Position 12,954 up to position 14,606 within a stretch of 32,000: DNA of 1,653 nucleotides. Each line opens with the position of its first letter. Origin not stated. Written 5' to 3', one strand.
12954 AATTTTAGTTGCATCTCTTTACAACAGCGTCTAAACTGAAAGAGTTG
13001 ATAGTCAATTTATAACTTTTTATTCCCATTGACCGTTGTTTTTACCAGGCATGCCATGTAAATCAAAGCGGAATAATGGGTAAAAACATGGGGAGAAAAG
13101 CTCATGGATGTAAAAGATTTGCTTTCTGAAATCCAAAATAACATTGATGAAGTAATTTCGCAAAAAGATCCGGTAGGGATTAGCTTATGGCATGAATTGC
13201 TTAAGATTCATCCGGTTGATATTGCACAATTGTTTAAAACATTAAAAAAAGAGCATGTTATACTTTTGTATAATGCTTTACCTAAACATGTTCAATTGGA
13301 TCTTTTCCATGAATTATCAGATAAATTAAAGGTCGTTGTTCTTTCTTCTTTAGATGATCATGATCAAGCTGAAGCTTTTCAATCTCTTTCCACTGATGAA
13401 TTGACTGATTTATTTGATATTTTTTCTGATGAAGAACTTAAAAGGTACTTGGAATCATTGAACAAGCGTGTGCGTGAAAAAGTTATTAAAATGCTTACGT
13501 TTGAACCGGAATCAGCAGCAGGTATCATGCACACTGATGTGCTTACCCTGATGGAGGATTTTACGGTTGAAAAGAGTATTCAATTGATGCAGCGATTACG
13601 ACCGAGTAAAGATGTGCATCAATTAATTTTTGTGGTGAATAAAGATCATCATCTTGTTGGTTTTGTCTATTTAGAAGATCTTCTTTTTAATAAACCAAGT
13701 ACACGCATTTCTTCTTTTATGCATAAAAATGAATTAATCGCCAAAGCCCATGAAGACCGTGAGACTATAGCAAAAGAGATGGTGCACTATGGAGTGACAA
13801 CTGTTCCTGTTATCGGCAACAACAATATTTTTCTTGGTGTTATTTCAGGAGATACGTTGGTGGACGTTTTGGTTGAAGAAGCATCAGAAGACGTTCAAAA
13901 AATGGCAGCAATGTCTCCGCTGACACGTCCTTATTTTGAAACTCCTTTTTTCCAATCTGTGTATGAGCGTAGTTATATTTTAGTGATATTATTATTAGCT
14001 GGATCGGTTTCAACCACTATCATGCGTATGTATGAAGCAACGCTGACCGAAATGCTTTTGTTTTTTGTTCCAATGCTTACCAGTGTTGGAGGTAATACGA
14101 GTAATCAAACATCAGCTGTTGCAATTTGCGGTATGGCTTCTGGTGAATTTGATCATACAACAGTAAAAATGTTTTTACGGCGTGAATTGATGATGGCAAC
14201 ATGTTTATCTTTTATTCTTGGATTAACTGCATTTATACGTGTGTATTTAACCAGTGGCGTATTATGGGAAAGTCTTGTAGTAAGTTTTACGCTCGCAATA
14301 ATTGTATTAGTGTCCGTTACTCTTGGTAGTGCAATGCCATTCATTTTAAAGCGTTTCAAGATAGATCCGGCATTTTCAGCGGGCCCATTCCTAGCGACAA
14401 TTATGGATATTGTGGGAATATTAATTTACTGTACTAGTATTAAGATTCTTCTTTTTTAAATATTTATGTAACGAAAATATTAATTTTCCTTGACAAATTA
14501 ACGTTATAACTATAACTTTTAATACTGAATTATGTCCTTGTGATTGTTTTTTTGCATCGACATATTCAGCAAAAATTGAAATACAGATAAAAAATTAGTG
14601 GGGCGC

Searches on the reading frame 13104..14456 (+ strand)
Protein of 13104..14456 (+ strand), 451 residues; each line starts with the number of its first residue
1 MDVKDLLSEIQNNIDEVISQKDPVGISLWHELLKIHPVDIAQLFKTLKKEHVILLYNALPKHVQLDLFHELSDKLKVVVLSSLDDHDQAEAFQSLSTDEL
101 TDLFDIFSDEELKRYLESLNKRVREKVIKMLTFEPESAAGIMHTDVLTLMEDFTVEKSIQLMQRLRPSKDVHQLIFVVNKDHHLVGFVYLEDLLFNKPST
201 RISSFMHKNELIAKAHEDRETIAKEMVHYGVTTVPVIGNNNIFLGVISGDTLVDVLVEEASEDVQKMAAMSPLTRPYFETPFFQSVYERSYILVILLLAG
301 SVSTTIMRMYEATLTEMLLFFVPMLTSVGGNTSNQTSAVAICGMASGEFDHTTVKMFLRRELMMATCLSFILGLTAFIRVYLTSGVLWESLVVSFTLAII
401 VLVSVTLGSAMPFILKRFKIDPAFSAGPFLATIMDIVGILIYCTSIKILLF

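Call 17: search_protein_families(library=pfam, max_evalue=0.01, proteins=[window:13104-14456:+])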
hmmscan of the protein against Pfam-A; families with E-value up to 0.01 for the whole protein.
window:13104-14456:+ (451 aa): 3 families
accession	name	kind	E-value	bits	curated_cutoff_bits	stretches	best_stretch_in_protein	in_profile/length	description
PF01769.21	MgtE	-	3.1e-28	99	27.6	1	322-444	1-124/125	Divalent cation transporter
PF03448.22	MgtE_N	-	1e-19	71.4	25.9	1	35-136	1-102/102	MgtE intracellular N domain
PF00571.33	CBS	-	1.1e-14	55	24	2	140-194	3-52/57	CBS domain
